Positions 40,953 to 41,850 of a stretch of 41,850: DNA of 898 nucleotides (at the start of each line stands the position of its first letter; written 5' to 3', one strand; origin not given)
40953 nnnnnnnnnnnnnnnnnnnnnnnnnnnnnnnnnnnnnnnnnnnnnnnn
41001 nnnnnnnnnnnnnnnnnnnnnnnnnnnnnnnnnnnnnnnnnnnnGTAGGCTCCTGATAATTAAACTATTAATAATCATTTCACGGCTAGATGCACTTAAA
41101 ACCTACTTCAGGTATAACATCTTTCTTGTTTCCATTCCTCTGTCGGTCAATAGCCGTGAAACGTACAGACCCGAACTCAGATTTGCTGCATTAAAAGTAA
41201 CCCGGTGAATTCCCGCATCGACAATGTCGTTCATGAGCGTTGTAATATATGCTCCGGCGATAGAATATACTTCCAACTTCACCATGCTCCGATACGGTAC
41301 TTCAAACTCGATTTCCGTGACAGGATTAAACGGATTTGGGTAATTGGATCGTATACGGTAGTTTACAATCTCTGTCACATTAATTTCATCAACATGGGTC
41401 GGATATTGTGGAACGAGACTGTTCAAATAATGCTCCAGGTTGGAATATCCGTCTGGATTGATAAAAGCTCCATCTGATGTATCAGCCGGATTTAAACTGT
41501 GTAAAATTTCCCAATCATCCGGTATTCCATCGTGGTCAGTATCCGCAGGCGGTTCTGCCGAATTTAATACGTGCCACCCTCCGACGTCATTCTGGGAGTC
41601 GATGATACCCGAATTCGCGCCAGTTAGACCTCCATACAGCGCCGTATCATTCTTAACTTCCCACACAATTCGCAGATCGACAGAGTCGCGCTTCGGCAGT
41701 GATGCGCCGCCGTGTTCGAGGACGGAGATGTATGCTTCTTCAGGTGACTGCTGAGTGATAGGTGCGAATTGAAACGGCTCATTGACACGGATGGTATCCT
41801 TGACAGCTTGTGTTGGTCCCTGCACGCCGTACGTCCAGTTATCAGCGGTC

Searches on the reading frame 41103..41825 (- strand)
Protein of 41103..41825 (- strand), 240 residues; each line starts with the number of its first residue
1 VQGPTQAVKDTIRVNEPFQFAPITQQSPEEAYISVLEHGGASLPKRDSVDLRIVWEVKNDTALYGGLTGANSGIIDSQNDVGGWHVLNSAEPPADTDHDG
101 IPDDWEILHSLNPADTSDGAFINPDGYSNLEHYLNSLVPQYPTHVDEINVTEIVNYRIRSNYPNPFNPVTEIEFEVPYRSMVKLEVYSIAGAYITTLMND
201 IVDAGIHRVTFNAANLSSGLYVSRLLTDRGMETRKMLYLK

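Call 6: search_protein_families(library=pfam, proteins=[window:41103-41825:-])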
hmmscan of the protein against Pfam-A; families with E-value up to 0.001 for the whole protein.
window:41103-41825:- (240 aa): 1 family
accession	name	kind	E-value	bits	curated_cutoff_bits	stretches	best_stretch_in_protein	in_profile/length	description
PF18962.6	Por_Secre_tail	-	1.5e-06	28.8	27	1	162-236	2-73/75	Secretion system C-terminal sorting domain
